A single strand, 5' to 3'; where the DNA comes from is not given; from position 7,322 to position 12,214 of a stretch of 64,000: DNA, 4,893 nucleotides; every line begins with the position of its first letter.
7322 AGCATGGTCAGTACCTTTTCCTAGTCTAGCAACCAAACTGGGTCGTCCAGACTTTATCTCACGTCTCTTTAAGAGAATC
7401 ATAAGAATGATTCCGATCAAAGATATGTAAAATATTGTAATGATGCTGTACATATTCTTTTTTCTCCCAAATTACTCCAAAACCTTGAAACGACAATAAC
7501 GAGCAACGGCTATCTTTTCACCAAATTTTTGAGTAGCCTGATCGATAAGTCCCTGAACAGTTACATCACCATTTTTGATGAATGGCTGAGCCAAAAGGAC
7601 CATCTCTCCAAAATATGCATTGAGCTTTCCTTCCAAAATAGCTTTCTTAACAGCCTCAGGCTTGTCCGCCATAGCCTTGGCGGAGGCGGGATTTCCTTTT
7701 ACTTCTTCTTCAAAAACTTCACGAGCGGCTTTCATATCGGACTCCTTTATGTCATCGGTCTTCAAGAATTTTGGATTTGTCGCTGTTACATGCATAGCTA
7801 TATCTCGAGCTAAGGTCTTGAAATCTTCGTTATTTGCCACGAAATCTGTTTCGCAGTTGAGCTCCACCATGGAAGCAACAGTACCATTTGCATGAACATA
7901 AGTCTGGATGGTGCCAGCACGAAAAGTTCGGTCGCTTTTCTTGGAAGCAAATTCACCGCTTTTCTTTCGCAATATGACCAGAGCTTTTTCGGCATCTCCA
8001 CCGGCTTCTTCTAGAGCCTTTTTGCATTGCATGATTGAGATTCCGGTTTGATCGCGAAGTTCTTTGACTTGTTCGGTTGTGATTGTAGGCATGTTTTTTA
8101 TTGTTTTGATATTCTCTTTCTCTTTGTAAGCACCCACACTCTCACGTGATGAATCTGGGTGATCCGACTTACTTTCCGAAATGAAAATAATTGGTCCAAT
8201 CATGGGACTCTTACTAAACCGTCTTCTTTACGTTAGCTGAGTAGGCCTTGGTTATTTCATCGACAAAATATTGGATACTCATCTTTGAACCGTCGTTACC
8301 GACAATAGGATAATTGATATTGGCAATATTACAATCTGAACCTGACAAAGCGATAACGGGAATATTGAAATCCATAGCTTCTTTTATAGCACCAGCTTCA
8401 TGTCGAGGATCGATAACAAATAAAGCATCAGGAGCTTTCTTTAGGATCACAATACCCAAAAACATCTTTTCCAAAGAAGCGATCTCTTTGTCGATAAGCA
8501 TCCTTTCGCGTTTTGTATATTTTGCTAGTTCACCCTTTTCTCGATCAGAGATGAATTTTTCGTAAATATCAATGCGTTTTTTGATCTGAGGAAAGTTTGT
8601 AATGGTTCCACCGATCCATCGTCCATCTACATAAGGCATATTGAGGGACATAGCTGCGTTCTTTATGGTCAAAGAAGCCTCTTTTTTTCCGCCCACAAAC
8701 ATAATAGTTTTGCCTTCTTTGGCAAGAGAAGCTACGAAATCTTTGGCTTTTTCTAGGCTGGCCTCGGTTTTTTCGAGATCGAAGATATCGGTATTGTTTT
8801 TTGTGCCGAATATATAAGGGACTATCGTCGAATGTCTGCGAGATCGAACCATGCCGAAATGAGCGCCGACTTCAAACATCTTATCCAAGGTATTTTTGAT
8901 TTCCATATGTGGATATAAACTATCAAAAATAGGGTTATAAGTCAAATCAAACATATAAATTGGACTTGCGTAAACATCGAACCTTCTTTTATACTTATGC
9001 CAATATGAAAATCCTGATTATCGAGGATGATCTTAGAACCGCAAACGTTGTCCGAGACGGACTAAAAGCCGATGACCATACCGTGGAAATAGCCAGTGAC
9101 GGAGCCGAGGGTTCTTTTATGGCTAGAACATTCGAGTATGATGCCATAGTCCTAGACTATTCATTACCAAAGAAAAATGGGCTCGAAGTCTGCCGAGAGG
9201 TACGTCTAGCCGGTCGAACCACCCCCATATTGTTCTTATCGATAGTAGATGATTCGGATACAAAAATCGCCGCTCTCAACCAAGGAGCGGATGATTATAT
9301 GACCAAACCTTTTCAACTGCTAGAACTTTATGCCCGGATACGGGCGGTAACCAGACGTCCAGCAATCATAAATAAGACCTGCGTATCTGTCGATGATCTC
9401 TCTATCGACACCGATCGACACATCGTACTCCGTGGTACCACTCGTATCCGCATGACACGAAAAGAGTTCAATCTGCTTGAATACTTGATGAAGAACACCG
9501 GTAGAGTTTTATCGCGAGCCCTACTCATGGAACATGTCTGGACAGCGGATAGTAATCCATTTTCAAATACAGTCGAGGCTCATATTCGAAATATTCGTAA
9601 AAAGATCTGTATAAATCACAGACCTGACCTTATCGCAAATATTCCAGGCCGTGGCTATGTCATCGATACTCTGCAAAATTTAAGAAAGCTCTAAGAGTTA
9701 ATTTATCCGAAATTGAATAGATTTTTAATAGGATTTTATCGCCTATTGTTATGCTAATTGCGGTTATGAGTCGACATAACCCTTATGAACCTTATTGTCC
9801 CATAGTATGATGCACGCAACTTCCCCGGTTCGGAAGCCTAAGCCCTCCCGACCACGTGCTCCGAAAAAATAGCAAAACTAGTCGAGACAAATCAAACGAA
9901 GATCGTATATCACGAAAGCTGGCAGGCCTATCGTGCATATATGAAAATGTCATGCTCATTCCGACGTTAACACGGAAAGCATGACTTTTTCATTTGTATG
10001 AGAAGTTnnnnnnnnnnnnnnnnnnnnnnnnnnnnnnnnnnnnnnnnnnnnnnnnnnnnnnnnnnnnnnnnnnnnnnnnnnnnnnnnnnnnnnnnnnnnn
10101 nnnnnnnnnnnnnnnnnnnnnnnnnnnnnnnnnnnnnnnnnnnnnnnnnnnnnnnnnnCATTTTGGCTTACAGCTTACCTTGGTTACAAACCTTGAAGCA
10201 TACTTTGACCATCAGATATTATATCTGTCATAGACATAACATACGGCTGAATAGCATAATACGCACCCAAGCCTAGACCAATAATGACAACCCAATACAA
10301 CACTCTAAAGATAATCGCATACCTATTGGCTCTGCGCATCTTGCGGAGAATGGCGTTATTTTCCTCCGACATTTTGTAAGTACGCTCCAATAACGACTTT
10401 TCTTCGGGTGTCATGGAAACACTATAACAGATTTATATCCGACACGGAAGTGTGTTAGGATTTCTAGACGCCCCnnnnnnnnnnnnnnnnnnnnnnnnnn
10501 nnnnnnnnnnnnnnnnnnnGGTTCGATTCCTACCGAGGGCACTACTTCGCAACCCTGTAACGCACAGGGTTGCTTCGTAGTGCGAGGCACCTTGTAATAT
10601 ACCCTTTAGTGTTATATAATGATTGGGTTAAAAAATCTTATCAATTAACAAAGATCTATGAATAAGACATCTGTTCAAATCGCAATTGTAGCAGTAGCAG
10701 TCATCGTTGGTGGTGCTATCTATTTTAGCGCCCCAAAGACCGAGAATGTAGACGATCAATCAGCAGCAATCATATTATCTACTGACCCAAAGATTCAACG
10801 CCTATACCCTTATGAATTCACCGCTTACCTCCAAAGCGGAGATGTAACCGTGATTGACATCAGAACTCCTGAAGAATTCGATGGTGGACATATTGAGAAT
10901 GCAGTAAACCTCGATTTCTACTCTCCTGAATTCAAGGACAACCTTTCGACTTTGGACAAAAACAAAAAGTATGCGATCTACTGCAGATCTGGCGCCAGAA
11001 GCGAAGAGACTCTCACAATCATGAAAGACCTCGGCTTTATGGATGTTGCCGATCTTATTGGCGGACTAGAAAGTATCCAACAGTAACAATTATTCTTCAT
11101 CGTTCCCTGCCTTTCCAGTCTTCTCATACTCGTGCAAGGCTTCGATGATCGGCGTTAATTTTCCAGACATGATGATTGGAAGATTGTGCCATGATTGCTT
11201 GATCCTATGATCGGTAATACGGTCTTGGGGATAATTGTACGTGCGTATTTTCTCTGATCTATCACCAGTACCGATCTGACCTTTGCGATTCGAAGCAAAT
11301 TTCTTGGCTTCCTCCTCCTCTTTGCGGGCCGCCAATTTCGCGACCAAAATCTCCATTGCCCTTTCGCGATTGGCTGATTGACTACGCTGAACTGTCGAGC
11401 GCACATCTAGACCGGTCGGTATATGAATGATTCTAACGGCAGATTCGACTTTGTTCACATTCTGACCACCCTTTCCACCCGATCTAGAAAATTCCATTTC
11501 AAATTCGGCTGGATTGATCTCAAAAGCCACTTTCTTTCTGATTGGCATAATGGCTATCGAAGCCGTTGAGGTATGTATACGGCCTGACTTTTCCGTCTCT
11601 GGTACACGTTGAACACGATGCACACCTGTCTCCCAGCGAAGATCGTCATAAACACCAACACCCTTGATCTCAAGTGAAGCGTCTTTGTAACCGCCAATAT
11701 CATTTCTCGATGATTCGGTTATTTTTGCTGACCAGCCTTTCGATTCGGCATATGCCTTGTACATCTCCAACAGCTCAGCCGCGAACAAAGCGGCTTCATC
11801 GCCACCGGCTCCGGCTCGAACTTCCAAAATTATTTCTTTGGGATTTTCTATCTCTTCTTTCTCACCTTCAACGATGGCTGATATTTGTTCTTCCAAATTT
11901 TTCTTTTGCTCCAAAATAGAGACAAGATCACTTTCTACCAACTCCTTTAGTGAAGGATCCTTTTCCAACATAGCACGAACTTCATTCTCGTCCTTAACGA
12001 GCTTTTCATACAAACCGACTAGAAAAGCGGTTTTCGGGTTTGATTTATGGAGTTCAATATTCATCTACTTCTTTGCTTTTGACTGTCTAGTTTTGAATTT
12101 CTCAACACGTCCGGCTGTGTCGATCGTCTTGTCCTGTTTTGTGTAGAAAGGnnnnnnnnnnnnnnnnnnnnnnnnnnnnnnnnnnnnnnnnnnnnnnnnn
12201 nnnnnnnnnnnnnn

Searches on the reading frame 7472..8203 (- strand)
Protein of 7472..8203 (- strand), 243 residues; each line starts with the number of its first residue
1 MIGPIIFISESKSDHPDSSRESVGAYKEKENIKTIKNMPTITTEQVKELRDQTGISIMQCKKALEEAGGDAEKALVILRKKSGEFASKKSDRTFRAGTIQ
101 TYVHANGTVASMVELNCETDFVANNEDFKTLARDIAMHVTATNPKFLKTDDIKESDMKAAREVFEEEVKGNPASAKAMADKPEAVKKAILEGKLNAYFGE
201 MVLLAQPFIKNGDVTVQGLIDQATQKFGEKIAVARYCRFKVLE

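Call 79: search_protein_families(library=pfam, proteins=[window:7472-8203:-], max_evalue=0.00001)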
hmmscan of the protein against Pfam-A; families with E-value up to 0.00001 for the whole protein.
window:7472-8203:- (243 aa): 1 family
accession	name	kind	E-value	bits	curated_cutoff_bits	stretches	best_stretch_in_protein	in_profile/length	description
PF00889.24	EF_TS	-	2.9e-29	102.5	27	1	92-241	73-202/204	Elongation factor TS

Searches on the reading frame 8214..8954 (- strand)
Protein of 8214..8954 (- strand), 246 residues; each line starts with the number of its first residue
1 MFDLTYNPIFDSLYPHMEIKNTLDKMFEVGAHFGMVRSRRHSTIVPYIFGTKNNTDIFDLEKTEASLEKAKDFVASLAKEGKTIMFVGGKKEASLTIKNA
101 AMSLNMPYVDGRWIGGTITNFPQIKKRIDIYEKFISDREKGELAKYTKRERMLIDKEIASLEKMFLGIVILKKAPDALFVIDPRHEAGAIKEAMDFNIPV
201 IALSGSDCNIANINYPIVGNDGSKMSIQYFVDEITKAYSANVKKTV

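Call 79: search_protein_families(library=pfam, proteins=[window:8214-8954:-], max_evalue=0.00001)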
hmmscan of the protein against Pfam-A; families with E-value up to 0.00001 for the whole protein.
window:8214-8954:- (246 aa): 1 family
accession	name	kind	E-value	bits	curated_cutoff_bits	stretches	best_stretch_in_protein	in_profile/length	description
PF00318.25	Ribosomal_S2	-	1.9e-61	207.5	26.1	1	26-238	1-213/216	Ribosomal protein S2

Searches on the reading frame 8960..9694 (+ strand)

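Call 79: search_protein_families(library=pfam, proteins=[window:8960-9694:+], max_evalue=0.00001)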
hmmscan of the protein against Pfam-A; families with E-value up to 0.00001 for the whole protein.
window:8960-9694:+ (244 aa): 2 families
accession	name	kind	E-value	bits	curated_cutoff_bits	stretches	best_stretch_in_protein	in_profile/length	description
PF00486.34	Trans_reg_C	-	2.1e-23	82.6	26.2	1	162-234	3-76/77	Transcriptional regulatory protein, C terminal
PF00072.30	Response_reg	-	2.7e-22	79.4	30.2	1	18-128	1-111/111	Response regulator receiver domain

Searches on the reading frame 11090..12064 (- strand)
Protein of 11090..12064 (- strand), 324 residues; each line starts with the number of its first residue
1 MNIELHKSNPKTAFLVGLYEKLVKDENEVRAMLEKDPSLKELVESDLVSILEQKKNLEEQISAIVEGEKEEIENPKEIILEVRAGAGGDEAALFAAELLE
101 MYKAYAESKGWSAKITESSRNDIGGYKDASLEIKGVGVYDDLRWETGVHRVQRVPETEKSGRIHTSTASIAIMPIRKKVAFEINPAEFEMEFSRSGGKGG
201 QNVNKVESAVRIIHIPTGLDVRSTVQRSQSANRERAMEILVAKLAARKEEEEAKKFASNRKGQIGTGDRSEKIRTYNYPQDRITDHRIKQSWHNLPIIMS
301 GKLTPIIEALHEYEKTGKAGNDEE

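Call 40: search_protein_families(library=pfam, proteins=[window:11090-12064:-], max_evalue=0.001)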
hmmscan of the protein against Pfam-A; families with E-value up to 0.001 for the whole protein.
window:11090-12064:- (324 aa): 2 families
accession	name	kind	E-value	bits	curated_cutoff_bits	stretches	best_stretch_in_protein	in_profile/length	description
PF03462.23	PCRF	-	1.3e-49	169.1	24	1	19-170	44-194/194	PCRF domain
PF00472.26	RF-1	-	5e-37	126.8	35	1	178-287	2-116/116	RF-1 domain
